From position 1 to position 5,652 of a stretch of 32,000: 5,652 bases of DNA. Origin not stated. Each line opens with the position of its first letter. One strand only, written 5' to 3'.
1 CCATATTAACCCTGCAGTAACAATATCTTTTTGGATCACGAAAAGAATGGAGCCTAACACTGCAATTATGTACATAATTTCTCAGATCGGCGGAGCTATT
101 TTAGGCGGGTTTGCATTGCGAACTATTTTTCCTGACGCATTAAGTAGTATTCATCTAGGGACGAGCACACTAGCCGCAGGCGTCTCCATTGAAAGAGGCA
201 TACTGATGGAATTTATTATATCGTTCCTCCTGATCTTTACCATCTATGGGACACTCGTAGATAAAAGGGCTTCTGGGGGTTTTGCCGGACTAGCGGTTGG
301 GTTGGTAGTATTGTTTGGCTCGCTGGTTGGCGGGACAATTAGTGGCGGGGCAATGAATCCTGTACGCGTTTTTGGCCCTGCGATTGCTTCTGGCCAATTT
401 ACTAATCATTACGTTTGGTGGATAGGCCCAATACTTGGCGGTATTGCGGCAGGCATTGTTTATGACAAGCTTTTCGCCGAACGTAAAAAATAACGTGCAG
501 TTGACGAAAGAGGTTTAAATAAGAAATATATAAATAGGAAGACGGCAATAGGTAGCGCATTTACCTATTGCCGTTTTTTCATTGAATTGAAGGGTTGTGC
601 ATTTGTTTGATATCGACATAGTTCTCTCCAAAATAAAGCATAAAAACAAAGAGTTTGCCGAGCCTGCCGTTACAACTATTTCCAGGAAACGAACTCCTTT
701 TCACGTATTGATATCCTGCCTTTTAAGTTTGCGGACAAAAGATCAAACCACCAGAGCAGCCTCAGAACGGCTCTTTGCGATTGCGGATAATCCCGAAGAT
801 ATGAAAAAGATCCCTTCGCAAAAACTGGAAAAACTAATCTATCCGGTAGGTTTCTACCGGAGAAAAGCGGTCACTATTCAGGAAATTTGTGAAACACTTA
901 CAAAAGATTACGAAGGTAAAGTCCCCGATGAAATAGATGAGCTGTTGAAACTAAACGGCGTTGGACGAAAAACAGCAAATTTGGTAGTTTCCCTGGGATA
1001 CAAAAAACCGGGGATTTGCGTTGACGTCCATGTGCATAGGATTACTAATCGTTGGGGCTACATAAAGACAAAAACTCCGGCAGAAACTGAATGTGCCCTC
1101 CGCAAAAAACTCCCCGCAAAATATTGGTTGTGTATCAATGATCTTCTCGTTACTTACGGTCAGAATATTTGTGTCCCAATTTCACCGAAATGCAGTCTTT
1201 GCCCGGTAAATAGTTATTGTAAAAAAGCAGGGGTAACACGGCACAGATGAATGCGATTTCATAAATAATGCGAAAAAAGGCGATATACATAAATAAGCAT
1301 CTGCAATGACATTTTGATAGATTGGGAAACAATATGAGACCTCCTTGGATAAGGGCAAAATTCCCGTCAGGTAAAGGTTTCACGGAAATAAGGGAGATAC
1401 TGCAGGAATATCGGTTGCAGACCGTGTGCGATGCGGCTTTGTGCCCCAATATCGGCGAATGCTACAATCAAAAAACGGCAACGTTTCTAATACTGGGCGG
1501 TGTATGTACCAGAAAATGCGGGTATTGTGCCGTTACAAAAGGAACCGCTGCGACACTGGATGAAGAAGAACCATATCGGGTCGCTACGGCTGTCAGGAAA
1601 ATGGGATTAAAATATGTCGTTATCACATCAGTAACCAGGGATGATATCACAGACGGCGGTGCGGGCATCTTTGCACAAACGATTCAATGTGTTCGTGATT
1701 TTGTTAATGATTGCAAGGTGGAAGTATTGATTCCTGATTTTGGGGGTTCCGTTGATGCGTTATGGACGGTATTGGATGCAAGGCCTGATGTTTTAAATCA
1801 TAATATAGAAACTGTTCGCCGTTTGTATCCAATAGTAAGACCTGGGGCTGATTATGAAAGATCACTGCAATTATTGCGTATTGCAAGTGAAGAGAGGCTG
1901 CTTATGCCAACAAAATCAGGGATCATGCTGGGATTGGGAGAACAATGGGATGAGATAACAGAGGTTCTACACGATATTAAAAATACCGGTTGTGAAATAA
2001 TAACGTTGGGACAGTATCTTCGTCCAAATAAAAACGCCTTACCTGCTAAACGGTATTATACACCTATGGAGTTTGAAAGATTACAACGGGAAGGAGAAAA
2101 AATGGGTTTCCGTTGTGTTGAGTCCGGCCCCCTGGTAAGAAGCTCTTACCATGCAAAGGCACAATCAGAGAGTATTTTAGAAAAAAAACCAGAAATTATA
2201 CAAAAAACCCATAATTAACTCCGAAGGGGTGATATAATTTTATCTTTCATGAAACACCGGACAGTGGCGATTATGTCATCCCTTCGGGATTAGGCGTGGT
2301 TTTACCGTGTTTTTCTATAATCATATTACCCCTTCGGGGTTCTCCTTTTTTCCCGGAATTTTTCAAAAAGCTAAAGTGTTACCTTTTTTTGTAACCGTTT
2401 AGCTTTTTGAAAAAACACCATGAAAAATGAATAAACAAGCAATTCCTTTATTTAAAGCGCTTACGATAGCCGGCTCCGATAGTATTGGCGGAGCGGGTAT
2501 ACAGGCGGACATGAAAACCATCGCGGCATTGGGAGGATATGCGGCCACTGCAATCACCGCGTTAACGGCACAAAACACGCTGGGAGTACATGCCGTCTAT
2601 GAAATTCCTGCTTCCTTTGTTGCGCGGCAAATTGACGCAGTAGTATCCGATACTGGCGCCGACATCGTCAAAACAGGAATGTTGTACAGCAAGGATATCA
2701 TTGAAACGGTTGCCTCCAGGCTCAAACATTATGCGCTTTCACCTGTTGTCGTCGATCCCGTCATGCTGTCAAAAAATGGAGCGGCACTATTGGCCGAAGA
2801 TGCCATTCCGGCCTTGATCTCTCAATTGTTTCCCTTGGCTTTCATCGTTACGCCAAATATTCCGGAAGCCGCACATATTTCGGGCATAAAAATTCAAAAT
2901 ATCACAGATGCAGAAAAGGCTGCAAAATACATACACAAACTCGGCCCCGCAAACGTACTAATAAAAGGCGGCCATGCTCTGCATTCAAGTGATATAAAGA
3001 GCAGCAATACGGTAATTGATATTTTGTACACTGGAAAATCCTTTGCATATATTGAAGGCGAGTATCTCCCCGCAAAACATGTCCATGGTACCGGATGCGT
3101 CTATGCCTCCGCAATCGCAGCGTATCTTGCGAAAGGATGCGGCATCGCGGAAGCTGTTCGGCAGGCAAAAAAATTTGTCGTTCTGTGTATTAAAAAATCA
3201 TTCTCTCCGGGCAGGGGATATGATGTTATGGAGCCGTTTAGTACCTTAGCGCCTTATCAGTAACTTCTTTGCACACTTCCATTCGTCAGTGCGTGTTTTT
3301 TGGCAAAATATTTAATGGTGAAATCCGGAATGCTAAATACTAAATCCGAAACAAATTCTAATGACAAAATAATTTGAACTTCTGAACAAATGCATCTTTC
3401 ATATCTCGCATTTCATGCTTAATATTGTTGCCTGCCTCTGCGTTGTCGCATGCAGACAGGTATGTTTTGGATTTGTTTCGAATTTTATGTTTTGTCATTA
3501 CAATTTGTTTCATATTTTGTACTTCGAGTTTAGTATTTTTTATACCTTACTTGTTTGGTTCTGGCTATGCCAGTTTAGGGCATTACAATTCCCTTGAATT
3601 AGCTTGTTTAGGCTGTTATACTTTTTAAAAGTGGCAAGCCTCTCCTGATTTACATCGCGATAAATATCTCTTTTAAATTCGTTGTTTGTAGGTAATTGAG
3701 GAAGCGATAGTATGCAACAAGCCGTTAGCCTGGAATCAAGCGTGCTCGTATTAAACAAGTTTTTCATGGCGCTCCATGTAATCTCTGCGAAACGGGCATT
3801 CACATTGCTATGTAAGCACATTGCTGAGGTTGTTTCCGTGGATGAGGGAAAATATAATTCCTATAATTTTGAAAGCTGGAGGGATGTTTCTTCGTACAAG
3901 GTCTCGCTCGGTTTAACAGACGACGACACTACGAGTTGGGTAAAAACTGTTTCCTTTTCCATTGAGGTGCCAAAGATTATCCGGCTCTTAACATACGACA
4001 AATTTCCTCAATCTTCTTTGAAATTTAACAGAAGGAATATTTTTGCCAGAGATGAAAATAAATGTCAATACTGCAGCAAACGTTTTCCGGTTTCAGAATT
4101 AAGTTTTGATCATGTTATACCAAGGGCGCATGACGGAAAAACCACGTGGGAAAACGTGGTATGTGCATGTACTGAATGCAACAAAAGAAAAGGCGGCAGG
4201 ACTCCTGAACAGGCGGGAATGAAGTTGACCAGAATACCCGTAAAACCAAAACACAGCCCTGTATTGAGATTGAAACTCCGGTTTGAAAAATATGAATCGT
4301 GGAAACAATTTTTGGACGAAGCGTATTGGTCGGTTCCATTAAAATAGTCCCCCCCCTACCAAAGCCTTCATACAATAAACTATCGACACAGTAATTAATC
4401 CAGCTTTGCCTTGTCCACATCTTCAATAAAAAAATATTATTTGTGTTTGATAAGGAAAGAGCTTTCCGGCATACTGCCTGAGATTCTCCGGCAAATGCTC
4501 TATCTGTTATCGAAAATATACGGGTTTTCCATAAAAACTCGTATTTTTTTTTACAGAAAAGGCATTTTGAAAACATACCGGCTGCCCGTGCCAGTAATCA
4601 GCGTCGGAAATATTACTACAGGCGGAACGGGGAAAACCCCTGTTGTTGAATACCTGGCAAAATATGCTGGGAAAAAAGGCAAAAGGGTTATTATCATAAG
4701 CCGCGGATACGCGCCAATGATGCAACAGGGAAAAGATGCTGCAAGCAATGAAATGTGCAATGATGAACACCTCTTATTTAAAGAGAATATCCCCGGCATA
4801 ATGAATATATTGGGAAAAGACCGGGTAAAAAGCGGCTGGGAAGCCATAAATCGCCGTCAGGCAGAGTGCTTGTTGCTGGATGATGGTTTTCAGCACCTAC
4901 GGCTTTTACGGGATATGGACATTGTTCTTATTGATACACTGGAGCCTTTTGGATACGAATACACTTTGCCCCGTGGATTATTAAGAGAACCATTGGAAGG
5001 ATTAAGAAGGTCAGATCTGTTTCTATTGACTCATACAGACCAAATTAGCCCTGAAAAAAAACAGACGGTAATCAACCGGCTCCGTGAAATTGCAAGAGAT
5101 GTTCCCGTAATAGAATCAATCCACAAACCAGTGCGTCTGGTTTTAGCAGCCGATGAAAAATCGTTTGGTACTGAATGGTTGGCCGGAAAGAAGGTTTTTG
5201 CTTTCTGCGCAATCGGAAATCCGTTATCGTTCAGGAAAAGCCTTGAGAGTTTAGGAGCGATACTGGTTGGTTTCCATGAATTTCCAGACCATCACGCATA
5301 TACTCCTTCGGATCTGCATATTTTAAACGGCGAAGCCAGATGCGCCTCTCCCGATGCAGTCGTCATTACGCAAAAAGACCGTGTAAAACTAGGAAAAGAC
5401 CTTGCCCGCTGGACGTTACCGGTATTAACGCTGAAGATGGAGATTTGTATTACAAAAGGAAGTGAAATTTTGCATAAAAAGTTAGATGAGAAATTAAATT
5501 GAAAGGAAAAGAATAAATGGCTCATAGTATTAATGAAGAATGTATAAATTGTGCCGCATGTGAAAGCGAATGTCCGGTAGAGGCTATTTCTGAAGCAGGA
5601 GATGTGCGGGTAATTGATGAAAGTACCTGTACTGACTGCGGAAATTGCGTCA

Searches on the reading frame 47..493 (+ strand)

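Call 6: search_protein_families(library=pfam, proteins=[window:47-493:+], max_evalue=0.001)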
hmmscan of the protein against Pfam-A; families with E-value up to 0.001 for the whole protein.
window:47-493:+ (148 aa): 1 family
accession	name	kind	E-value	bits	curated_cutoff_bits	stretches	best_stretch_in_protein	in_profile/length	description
PF00230.25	MIP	-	5.7e-33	115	25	1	4-139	86-222/222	Major intrinsic protein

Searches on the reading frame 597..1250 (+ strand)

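Call 6: search_protein_families(library=pfam, proteins=[window:597-1250:+], max_evalue=0.001)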
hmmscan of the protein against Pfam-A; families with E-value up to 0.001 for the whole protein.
window:597-1250:+ (217 aa): 3 families
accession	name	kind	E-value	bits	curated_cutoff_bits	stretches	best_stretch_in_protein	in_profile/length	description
PF00730.31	HhH-GPD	-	2e-25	89.6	26.2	1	39-173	1-107/108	HhH-GPD superfamily base excision DNA repair protein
PF00633.29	HHH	-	7.4e-08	32.3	24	1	105-132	2-29/30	Helix-hairpin-helix motif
PF10576.14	EndIII_4Fe-2S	-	0.00011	22.7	20.5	1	192-208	1-17/17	Iron-sulfur binding domain of endonuclease III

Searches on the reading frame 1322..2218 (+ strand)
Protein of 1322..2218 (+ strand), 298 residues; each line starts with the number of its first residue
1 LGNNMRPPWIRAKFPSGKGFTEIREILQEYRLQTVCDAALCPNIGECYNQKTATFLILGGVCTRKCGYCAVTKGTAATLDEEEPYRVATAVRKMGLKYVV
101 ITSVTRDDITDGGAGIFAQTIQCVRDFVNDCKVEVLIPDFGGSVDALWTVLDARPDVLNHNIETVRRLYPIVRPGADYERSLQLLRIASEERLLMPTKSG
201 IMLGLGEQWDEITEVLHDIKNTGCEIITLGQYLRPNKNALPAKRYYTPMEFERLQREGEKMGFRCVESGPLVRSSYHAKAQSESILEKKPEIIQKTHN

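Call 6: search_protein_families(library=pfam, proteins=[window:1322-2218:+], max_evalue=0.001)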
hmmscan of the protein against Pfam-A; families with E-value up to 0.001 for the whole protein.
window:1322-2218:+ (298 aa): 2 families
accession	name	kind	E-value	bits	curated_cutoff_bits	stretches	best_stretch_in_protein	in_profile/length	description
PF04055.27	Radical_SAM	-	7.1e-17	62.5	29.5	1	57-219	2-166/166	Radical SAM superfamily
PF16881.10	LIAS_N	-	5.5e-06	27.2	27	1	7-41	62-96/96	N-terminal domain of lipoyl synthase of Radical_SAM family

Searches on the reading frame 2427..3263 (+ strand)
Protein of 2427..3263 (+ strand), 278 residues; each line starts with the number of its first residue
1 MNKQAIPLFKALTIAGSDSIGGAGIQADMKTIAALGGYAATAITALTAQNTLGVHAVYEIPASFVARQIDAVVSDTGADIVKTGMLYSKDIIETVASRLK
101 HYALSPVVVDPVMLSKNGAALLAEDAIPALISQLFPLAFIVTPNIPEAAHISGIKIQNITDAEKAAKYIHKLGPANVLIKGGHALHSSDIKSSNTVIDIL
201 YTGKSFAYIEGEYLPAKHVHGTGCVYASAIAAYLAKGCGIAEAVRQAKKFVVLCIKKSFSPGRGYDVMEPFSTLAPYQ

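Call 6: search_protein_families(library=pfam, proteins=[window:2427-3263:+], max_evalue=0.001)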
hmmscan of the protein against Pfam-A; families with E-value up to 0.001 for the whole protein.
window:2427-3263:+ (278 aa): 2 families
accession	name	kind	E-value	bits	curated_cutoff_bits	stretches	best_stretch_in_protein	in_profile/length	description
PF08543.17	Phos_pyr_kin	-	8.1e-91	304.2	27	1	18-266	1-243/246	Phosphomethylpyrimidine kinase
PF00294.29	PfkB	-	1.5e-08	34.8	25.8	1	91-182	143-228/302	pfkB family carbohydrate kinase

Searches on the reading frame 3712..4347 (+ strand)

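Call 6: search_protein_families(library=pfam, proteins=[window:3712-4347:+], max_evalue=0.001)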
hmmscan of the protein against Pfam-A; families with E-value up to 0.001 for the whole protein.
window:3712-4347:+ (211 aa): 3 families
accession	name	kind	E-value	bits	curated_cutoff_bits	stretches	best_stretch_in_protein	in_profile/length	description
PF14279.12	HNH_5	-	2e-16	60.1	27.5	1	118-172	1-55/56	HNH endonuclease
PF01844.29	HNH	-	8.2e-15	55.1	21.4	1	118-161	1-45/47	HNH endonuclease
PF13395.12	HNH_4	-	0.00098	19.5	22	0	118-165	1-53/54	HNH endonuclease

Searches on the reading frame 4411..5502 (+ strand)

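Call 6: search_protein_families(library=pfam, proteins=[window:4411-5502:+], max_evalue=0.001)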
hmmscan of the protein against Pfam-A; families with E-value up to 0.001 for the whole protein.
window:4411-5502:+ (363 aa): 1 family
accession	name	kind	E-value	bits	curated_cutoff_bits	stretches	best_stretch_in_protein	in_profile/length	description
PF02606.20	LpxK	-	2.5e-81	273.8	27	1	27-362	2-327/328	Tetraacyldisaccharide-1-P 4'-kinase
